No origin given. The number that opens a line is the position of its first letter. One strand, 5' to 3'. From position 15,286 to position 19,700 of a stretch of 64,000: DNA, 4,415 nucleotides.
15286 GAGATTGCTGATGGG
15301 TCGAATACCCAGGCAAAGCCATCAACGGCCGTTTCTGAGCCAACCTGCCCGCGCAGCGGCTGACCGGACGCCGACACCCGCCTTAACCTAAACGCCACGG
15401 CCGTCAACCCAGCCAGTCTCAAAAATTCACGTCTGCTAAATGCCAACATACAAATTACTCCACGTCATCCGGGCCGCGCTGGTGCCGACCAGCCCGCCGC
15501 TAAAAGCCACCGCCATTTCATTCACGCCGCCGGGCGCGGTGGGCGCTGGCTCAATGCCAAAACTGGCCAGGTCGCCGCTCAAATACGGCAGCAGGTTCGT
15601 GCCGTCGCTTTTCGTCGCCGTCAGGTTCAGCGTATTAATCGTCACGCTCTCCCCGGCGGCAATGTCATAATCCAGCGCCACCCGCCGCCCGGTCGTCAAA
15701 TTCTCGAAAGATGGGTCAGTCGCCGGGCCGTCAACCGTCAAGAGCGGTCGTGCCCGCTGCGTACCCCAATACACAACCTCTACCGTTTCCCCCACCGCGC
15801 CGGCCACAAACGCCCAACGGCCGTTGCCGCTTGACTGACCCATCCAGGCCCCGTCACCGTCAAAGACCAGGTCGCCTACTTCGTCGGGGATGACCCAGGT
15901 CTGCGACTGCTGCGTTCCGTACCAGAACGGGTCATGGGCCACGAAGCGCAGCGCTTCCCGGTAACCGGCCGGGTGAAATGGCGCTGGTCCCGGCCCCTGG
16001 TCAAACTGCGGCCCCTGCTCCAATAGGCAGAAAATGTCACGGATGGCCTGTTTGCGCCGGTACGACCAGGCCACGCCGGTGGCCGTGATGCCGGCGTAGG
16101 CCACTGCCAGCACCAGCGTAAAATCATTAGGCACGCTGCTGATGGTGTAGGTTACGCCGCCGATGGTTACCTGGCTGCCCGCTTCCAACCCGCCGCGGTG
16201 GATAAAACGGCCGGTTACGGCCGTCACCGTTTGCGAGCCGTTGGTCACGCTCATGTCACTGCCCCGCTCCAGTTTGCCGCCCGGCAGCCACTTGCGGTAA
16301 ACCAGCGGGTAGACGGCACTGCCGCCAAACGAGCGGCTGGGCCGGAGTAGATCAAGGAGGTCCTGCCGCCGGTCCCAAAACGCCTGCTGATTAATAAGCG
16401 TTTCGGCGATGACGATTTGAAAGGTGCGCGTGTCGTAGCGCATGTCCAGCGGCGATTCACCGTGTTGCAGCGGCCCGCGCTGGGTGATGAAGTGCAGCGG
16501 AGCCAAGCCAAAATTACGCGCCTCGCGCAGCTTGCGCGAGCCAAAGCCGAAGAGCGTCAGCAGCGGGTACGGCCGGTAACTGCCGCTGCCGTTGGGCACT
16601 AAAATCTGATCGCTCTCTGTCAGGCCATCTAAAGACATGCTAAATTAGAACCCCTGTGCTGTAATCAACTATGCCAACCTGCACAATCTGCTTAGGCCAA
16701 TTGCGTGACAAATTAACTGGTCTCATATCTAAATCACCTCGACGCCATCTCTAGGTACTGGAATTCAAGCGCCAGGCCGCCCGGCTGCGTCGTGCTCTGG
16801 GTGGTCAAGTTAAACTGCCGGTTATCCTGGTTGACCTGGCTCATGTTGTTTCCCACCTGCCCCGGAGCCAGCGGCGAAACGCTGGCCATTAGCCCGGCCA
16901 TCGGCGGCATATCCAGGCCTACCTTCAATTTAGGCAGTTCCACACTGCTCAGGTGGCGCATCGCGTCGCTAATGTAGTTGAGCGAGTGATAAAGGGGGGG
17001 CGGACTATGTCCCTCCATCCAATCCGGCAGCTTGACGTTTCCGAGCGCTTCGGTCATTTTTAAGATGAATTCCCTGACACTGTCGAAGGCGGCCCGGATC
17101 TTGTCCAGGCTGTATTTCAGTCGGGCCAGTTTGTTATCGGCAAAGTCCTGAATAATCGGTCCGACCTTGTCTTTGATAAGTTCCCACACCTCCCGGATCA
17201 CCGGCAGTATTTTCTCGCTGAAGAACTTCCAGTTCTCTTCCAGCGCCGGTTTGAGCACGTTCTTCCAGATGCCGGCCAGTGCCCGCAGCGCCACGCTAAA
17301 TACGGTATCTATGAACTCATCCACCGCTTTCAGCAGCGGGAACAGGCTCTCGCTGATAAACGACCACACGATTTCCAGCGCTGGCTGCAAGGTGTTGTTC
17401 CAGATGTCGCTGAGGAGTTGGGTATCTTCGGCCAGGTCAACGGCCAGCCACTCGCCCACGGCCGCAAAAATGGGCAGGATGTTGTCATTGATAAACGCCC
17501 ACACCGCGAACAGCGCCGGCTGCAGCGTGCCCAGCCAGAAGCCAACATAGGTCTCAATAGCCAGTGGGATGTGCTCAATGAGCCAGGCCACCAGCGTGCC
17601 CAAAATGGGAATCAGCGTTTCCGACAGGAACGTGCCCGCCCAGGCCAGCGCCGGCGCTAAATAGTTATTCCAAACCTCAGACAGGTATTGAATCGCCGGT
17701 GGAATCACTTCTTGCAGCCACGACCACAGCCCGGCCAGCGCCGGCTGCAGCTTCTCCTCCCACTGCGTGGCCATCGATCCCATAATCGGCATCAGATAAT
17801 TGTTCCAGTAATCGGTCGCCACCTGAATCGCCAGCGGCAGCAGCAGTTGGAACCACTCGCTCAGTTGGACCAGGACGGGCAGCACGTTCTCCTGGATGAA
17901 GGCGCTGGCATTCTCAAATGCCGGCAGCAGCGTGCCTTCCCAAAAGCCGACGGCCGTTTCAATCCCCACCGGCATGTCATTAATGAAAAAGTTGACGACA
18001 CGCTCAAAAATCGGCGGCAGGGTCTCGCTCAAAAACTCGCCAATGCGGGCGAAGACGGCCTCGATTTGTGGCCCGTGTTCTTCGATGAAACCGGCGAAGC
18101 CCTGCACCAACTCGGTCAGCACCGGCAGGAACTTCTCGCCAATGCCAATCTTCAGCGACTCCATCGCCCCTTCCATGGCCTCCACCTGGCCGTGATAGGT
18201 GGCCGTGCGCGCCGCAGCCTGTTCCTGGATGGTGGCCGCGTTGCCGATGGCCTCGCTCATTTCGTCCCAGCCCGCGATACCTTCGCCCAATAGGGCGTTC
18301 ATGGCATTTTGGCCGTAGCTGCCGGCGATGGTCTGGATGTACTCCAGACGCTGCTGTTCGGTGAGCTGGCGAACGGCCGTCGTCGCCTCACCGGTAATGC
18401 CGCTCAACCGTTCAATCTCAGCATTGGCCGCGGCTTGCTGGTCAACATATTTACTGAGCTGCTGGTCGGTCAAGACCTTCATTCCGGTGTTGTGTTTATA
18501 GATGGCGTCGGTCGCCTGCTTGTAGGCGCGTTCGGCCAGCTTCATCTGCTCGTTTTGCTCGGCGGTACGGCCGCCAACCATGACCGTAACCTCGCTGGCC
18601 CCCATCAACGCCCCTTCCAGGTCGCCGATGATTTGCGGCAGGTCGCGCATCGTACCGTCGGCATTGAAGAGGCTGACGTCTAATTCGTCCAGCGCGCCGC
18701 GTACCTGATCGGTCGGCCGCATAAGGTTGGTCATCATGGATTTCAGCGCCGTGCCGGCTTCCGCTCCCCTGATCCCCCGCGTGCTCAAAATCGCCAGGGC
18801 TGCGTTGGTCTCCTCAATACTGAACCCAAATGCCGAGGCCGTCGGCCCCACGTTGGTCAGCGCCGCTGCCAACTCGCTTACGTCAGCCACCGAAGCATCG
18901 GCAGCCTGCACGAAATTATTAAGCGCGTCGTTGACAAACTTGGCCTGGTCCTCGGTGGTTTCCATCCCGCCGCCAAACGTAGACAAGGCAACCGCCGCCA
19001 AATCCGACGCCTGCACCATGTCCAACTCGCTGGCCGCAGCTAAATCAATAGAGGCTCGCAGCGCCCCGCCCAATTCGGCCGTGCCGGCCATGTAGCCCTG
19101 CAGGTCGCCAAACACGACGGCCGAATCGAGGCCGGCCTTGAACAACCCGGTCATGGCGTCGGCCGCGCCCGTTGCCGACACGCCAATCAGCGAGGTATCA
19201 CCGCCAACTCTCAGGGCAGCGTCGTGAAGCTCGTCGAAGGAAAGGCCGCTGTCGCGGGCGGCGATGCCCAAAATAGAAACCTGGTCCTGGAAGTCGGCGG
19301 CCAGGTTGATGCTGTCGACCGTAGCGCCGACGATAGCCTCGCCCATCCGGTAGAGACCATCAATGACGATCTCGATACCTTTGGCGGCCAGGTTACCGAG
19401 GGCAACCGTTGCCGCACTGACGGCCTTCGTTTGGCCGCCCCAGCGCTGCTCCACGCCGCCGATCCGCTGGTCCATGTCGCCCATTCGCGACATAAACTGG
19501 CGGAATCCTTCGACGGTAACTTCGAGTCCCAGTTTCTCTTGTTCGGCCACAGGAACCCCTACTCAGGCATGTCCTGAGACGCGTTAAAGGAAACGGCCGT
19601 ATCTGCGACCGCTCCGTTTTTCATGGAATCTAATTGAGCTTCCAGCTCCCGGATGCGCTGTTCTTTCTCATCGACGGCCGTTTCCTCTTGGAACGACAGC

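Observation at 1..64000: Hyper-iterated 8-bp palindrome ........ saturates the phage genome (HIP1-like)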

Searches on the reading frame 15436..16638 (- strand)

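Call 8: search_protein_families(library=pfam, proteins=[window:15436-16638:-])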
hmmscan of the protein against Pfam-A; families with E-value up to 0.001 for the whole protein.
window:15436-16638:- (400 aa): 1 family
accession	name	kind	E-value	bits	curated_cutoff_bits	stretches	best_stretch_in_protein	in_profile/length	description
PF22768.1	SPP1_Dit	-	0.00017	22.1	25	1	292-364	2-75/97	Siphovirus-type tail component, C-terminal domain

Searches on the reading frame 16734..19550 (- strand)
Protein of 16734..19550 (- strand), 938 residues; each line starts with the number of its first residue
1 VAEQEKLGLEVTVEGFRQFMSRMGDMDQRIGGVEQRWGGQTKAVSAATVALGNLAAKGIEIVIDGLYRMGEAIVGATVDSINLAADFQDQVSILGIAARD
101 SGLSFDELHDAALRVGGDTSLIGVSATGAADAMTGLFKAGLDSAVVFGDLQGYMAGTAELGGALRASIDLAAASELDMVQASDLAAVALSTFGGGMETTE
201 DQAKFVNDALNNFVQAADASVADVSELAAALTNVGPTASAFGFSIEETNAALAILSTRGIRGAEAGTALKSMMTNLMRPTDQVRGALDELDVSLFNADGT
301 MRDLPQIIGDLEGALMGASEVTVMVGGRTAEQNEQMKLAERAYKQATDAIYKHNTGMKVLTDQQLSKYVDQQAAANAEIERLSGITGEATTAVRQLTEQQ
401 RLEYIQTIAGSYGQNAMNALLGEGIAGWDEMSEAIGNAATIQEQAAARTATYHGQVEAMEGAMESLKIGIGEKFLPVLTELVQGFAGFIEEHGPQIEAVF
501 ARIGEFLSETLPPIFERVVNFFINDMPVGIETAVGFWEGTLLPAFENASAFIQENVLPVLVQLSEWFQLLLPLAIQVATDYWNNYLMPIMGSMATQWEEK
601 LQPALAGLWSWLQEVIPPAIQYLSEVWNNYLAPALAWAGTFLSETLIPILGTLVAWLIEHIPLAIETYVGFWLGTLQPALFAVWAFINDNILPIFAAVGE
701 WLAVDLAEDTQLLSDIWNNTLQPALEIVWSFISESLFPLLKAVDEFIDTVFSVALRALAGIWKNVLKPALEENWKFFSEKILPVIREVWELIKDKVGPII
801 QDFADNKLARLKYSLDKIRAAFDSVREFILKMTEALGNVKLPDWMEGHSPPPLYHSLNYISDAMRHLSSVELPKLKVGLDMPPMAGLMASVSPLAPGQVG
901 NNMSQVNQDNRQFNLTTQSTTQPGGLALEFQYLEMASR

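Call 8: search_protein_families(library=pfam, proteins=[window:16734-19550:-])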
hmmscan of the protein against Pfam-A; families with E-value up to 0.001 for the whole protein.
window:16734-19550:- (938 aa): 1 family
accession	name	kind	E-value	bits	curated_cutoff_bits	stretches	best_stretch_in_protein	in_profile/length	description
PF10145.14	PhageMin_Tail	-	8.7e-30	104.5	33.2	1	110-320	2-189/201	Phage-related minor tail protein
